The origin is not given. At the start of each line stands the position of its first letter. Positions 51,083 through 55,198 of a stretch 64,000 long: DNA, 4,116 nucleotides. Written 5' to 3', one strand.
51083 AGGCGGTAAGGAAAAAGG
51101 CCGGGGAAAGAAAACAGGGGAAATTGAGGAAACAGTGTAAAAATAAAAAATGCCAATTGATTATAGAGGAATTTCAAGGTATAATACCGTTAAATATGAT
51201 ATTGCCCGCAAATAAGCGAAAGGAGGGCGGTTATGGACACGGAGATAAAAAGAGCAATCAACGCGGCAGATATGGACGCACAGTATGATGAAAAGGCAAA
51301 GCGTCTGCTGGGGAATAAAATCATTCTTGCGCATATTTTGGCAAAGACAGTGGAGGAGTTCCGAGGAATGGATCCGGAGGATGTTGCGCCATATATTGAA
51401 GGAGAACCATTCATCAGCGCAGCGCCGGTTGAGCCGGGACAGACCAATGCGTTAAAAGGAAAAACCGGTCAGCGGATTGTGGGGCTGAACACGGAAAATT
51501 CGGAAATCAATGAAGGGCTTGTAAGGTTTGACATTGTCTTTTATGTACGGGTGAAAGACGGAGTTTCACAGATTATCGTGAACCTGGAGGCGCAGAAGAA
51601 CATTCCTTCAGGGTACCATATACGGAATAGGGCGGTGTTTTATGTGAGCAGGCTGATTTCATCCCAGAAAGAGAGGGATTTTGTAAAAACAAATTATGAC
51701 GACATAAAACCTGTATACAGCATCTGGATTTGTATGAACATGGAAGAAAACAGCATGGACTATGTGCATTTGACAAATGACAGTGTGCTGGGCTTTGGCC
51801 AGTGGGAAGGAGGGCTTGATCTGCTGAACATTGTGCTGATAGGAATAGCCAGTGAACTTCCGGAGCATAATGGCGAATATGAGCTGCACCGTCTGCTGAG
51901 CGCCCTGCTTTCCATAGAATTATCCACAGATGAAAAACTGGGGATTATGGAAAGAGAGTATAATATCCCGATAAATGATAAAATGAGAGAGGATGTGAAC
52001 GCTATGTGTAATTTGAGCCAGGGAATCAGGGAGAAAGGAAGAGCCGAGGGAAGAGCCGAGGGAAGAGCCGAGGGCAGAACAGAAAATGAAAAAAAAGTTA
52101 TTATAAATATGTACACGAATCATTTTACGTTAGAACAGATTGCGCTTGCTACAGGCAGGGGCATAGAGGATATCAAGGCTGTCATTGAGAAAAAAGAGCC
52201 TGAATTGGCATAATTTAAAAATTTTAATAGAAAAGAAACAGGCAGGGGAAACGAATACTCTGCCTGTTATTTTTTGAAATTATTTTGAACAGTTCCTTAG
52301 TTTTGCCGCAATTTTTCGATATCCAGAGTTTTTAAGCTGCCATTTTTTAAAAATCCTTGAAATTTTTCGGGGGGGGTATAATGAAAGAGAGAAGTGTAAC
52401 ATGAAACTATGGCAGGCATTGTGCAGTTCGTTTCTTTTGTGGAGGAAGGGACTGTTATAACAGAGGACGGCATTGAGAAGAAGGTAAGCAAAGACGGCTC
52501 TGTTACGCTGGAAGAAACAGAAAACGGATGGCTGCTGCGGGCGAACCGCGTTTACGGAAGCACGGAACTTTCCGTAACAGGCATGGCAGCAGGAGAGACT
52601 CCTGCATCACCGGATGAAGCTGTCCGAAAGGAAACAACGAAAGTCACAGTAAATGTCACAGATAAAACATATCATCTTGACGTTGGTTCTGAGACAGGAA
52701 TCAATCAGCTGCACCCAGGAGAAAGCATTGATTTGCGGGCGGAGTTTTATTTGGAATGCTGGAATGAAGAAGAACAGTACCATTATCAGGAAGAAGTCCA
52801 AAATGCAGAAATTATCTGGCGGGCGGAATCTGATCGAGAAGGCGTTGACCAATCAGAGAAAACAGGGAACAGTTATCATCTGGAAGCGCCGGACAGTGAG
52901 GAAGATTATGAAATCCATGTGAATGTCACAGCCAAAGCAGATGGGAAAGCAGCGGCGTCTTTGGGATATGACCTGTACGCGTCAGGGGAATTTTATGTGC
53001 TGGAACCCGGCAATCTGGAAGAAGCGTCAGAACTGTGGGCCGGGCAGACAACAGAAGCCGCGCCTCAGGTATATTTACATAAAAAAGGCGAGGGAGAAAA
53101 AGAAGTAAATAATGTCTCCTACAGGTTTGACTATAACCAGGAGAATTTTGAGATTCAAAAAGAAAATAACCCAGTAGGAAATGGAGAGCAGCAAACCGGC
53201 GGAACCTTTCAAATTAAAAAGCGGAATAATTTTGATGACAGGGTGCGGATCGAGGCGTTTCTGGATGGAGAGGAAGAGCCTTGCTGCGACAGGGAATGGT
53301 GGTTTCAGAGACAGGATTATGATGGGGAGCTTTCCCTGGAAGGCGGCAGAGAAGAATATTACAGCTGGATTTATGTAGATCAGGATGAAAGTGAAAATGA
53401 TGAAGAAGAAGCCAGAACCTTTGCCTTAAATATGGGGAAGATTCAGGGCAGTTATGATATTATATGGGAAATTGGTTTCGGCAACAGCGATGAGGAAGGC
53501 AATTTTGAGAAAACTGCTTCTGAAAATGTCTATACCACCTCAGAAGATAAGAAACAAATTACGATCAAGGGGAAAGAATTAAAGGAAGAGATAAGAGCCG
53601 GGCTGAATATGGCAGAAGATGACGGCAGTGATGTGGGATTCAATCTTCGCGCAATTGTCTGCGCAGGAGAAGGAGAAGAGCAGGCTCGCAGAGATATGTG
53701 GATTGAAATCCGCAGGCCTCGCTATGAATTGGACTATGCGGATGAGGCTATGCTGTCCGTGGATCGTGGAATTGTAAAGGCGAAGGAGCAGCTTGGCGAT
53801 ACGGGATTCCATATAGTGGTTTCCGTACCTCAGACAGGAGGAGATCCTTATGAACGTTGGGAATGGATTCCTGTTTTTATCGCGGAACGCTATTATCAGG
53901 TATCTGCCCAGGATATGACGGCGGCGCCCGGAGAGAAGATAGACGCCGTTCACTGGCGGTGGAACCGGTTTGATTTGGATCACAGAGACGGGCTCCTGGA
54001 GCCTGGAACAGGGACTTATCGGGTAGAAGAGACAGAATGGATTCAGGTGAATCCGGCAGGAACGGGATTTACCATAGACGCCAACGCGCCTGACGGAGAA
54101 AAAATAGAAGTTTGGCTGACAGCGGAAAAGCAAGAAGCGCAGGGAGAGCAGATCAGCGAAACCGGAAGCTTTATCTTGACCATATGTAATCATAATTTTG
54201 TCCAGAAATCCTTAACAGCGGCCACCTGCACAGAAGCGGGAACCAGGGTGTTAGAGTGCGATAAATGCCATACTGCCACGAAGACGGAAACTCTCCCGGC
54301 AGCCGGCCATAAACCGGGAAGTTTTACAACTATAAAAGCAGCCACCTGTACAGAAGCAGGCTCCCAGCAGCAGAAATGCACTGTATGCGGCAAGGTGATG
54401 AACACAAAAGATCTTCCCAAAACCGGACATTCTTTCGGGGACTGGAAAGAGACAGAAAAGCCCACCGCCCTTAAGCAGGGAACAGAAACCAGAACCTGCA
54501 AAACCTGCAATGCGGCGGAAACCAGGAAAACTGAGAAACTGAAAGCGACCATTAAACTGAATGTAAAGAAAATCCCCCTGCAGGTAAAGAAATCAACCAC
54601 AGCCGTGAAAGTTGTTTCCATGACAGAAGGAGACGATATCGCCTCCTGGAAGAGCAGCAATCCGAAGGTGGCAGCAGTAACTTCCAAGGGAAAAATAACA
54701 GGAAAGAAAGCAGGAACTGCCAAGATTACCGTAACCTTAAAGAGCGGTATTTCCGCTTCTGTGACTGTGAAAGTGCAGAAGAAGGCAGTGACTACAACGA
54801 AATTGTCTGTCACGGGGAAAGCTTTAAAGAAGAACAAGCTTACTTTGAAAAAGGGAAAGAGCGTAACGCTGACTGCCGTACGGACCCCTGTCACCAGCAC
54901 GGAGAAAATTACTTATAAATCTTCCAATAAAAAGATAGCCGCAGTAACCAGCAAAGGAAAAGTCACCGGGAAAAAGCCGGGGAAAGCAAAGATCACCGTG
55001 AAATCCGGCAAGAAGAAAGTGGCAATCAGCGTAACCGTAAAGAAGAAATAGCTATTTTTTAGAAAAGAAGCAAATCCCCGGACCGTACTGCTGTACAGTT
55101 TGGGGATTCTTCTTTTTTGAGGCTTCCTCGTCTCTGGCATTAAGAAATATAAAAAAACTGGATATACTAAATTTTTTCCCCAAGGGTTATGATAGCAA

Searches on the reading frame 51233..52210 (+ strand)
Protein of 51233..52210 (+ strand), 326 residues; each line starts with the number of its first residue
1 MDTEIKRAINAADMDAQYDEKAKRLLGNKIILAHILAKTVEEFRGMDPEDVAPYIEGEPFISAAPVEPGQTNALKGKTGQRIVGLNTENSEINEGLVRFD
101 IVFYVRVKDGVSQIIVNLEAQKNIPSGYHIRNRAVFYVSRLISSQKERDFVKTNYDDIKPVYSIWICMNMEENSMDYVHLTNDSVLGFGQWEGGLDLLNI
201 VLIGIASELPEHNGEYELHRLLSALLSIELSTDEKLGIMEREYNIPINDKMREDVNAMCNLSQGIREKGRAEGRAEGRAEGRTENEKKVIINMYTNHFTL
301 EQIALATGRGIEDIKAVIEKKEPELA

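Call 10: search_protein_families(library=pfam, proteins=[window:51233-52210:+], max_evalue=0.01)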
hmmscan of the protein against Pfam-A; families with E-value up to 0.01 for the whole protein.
window:51233-52210:+ (326 aa): 1 family
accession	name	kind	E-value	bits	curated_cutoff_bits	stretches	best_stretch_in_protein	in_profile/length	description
PF12784.13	PDDEXK_2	-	3.5e-05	24.1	27.4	1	90-172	48-121/229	PD-(D/E)XK nuclease family transposase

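Call 65: search_protein_families(library=ncbifam, proteins=[window:51233-52210:+], max_evalue=0.01)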
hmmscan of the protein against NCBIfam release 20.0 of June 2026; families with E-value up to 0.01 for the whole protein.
window:51233-52210:+ (326 aa): 1 family
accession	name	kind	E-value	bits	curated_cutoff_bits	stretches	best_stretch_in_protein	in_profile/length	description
TIGR01784.1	T_den_put_tspse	subfamily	2.7e-05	24.1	52.1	1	253-315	213-271/273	Rpn family recombination-promoting nuclease/putative transposase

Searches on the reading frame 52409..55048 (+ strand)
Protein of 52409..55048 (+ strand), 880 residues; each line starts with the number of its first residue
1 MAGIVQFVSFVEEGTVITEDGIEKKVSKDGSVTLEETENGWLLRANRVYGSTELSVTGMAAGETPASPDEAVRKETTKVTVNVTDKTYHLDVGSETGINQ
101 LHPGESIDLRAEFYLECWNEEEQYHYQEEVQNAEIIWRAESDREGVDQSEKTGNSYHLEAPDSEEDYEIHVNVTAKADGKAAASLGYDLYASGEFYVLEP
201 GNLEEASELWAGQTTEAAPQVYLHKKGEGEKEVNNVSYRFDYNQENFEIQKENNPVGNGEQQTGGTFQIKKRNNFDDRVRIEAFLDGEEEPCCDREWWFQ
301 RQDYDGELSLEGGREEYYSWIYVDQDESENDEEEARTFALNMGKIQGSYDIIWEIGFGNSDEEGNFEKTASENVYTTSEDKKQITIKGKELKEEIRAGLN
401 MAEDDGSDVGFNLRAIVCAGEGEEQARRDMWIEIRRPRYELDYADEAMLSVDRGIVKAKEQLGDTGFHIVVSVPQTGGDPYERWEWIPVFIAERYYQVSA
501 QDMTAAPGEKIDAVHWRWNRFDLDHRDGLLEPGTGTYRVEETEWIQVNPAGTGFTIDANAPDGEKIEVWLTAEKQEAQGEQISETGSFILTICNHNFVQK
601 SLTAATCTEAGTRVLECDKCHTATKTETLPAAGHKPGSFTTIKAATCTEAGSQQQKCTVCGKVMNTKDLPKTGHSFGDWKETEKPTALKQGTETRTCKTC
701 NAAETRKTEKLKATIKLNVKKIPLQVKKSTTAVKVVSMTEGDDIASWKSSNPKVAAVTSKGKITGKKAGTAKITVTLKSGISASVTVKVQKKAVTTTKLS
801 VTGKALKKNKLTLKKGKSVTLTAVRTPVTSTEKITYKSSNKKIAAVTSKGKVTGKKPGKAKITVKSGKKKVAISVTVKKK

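Call 10: search_protein_families(library=pfam, proteins=[window:52409-55048:+], max_evalue=0.01)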
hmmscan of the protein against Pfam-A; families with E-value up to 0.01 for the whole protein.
window:52409-55048:+ (880 aa): 3 families
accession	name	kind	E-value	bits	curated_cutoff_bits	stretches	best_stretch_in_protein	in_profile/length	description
PF02368.24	Big_2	-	2.1e-16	60.1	22.8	2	801-870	2-72/79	Bacterial Ig-like domain (group 2)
PF22359.2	Big-like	-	2.7e-06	28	27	1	833-878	2-47/48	Bacterial Ig-like domain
PF23486.1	Ig_TMEM132_5th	-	0.00051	20.6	28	0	821-869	73-121/137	TMEM132 fifth domain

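Call 57: find_encoding_contigs(protein=window:52409-55048:+, flank=10000, max_places=10)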
Protein window:52409-55048:+ (880 aa): 17 contigs read that carry it; 6 places shown.
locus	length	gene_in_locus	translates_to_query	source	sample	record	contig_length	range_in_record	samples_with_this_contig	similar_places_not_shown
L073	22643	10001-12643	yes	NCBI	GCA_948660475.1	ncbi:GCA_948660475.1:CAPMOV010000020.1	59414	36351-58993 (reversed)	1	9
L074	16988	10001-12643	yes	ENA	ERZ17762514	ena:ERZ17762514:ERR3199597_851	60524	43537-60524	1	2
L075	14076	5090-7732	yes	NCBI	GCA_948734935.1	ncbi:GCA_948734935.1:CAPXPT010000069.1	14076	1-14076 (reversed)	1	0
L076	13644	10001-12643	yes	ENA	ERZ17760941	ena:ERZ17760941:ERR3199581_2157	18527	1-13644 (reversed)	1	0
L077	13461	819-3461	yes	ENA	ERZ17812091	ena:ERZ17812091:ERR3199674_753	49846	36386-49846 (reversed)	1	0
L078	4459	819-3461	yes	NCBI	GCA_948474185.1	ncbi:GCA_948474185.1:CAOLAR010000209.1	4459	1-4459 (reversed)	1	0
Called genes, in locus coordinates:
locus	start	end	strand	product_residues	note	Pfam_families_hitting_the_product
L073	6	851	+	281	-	PF00702:Hydrolase (faint), PF05116:S6PP (faint), PF08282:Hydrolase_3, PF12710:HAD (faint)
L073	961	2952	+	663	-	PF00367:PTS_EIIB, PF02378:PTS_EIIC, PF00358:PTS_EIIA_1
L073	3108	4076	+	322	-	PF00356:LacI, PF00532:Peripla_BP_1, PF13407:Peripla_BP_4, PF13377:Peripla_BP_3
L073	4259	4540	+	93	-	PF10087:DUF2325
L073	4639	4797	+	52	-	PF00301:Rubredoxin, PF21349:RUBY_RBDX (faint)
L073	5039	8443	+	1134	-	PF26182:Ig_NUP210_5th (faint), PF26918:Ig_Eae (faint), PF02368:Big_2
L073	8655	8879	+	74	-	-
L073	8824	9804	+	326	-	-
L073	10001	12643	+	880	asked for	PF22359:Big-like (faint), PF02368:Big_2 (weak), PF26918:Ig_Eae (faint), PF02368:Big_2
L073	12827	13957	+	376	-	PF00266:Aminotran_5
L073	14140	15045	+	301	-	PF02445:NadA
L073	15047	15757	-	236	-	PF02592:Vut_1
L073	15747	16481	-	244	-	-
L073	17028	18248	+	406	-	PF01888:CbiD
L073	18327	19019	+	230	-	PF00590:TP_methylase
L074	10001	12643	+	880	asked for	PF22359:Big-like (faint), PF02368:Big_2 (weak), PF26918:Ig_Eae (faint), PF02368:Big_2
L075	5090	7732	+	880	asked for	PF22359:Big-like (faint), PF02368:Big_2 (weak), PF26918:Ig_Eae (faint), PF02368:Big_2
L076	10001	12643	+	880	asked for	PF22359:Big-like (faint), PF02368:Big_2 (weak), PF26918:Ig_Eae (faint), PF02368:Big_2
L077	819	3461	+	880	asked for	PF22359:Big-like (faint), PF02368:Big_2 (weak), PF26918:Ig_Eae (faint), PF02368:Big_2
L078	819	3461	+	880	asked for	PF22359:Big-like (faint), PF02368:Big_2 (weak), PF26918:Ig_Eae (faint), PF02368:Big_2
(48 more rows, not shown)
